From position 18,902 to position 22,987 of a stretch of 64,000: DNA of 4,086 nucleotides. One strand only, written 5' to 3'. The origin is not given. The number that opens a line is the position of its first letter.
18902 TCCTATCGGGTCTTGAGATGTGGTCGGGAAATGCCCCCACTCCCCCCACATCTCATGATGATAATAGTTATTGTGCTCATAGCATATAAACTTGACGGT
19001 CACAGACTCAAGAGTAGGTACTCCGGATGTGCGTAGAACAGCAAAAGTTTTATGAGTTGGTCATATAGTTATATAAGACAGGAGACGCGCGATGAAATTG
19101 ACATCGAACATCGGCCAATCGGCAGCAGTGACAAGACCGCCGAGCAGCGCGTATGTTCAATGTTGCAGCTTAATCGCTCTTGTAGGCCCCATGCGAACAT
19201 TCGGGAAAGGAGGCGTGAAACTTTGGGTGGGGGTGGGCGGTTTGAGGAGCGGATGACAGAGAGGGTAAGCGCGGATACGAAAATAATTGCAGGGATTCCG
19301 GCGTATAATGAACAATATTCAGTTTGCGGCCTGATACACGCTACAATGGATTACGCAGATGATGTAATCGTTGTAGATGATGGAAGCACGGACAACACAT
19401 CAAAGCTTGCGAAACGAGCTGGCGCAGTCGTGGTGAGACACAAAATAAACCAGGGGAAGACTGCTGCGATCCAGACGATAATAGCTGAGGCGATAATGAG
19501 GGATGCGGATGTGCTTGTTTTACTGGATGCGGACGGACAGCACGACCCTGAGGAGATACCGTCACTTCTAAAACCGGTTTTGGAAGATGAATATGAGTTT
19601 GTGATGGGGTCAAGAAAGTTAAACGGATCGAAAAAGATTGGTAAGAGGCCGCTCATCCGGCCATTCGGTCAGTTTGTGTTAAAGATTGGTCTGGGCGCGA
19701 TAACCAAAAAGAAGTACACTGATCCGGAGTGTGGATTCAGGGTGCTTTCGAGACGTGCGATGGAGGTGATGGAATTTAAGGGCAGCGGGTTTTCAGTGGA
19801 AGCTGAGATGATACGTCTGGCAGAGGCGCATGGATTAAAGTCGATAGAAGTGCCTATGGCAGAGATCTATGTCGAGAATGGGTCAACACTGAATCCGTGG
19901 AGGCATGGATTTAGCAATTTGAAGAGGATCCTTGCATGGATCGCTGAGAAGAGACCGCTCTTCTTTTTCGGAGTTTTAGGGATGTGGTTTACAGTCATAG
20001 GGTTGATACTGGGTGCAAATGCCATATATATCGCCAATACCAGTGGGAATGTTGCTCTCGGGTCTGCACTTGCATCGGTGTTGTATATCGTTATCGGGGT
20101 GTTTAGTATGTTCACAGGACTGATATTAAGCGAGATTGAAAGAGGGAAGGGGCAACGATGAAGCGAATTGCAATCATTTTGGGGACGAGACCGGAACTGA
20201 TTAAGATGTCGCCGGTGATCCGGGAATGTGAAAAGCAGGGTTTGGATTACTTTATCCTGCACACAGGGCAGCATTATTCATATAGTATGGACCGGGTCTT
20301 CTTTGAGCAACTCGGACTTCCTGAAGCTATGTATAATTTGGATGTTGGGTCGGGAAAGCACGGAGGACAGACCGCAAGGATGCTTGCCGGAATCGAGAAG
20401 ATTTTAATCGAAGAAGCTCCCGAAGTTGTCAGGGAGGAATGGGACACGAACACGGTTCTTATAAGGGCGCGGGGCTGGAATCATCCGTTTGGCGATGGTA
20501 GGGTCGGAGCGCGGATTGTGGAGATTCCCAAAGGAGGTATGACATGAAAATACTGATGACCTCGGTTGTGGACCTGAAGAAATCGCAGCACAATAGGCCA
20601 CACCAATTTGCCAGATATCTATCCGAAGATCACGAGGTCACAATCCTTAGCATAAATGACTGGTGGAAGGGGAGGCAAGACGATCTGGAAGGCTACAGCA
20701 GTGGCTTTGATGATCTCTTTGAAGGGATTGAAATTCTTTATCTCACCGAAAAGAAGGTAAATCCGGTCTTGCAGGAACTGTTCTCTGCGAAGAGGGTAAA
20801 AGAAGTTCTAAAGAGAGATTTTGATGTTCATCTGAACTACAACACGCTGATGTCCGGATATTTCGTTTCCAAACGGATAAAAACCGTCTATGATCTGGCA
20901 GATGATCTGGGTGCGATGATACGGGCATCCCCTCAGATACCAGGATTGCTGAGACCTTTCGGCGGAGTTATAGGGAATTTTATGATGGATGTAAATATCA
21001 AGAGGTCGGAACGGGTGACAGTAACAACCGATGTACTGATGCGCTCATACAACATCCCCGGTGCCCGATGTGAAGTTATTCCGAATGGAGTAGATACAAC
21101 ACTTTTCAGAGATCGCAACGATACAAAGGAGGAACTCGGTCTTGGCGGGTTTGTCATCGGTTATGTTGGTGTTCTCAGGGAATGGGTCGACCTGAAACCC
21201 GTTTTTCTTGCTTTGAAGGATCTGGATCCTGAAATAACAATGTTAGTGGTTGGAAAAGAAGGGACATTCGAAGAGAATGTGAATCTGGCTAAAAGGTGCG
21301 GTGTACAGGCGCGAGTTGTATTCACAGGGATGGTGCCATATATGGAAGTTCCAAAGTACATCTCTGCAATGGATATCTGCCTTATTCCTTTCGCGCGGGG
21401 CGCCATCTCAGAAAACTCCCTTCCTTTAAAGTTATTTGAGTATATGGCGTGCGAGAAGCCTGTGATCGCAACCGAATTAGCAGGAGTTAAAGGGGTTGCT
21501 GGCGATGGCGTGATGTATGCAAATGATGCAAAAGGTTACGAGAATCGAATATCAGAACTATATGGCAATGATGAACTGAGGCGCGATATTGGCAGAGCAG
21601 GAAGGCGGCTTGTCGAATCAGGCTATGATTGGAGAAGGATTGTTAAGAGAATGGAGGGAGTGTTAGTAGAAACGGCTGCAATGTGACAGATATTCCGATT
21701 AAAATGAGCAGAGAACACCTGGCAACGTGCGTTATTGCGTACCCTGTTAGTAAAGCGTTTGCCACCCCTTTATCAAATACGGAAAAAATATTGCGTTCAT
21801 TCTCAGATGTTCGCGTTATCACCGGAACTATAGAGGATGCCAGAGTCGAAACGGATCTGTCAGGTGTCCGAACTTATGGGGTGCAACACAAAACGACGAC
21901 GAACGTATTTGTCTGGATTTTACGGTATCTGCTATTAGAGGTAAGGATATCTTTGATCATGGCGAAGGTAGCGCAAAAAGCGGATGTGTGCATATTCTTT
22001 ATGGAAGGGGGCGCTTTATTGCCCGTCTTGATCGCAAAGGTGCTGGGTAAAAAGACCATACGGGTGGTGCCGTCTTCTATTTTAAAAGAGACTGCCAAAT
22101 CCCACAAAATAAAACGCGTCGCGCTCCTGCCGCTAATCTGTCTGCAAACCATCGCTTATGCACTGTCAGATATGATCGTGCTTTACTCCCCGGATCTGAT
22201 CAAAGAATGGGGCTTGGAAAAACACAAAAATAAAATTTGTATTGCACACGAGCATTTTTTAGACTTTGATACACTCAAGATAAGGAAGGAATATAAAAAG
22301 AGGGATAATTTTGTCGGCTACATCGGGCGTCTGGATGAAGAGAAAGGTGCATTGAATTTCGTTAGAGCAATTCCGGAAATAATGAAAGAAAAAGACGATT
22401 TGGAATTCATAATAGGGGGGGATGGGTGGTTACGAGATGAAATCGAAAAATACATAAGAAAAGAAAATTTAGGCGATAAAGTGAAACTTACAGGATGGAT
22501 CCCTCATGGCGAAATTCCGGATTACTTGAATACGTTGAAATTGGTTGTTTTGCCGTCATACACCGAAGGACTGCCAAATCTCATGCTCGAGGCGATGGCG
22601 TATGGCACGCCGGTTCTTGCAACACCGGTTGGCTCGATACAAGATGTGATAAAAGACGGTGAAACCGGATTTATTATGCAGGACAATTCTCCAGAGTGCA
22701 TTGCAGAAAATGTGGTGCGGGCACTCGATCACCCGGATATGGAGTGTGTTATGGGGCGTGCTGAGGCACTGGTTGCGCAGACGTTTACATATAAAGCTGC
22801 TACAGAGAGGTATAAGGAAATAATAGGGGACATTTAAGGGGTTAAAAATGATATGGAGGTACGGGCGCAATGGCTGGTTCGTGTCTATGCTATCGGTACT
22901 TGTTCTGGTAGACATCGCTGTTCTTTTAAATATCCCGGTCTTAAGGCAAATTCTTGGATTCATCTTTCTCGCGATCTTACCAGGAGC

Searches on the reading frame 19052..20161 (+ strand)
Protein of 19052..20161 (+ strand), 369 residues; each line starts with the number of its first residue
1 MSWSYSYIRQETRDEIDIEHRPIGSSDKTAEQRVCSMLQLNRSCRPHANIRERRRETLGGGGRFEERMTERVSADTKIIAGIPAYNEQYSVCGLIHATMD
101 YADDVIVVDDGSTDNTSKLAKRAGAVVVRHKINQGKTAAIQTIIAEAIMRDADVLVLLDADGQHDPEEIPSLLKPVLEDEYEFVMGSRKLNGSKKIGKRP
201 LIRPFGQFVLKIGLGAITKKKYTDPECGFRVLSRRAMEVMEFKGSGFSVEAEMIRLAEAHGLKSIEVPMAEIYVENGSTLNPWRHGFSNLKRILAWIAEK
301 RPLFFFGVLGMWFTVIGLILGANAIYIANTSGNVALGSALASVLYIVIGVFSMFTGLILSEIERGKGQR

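Call 40: search_protein_families(library=pfam, proteins=[window:19052-20161:+], max_evalue=0.001)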
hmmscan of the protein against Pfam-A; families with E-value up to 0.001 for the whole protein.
window:19052-20161:+ (369 aa): 1 family
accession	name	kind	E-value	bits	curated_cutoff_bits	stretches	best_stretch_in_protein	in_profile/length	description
PF00535.33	Glycos_transf_2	-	6.7e-24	85.1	23.3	1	82-237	4-164/168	Glycosyl transferase family 2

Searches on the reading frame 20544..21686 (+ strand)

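Call 40: search_protein_families(library=pfam, proteins=[window:20544-21686:+], max_evalue=0.001)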
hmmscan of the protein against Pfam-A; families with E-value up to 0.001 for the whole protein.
window:20544-21686:+ (380 aa): 4 families
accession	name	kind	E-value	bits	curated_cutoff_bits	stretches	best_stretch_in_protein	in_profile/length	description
PF00534.26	Glycos_transf_1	-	3.4e-21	76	26.4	1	191-355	4-171/172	Glycosyl transferases group 1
PF13692.12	Glyco_trans_1_4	-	2.6e-17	63.9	27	1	204-341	3-141/142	Glycosyl transferases group 1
PF13524.12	Glyco_trans_1_2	-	2.7e-14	53.8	25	1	223-370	8-142/144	Glycosyl transferase-like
PF13439.12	Glyco_transf_4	-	6.8e-05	23.4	28.5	1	21-186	10-169/170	Glycosyltransferase Family 4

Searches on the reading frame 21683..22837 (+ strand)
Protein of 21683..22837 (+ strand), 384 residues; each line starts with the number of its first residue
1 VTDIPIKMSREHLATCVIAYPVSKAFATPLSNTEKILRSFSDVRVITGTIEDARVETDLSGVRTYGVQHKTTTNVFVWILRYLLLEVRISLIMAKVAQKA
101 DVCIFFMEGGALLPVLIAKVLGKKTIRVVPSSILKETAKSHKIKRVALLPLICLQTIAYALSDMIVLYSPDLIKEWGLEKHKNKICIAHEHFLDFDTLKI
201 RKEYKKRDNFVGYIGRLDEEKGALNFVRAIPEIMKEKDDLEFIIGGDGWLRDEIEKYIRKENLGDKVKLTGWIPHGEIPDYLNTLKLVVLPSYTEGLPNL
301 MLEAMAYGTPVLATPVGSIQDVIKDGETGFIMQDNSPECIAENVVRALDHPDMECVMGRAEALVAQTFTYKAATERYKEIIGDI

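Call 40: search_protein_families(library=pfam, proteins=[window:21683-22837:+], max_evalue=0.001)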
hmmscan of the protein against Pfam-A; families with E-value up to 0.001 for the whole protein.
window:21683-22837:+ (384 aa): 4 families
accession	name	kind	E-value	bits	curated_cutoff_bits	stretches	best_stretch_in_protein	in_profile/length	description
PF00534.26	Glycos_transf_1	-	3e-37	128.2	26.4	1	200-356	7-164/172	Glycosyl transferases group 1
PF13692.12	Glyco_trans_1_4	-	2.9e-35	122.1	27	1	211-349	4-141/142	Glycosyl transferases group 1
PF13524.12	Glyco_trans_1_2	-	7e-08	33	25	1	233-373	9-138/144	Glycosyl transferase-like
PF20706.3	GT4-conflict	-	7.3e-06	25.6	26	1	189-314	177-311/385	Family 4 Glycosyltransferase in conflict systems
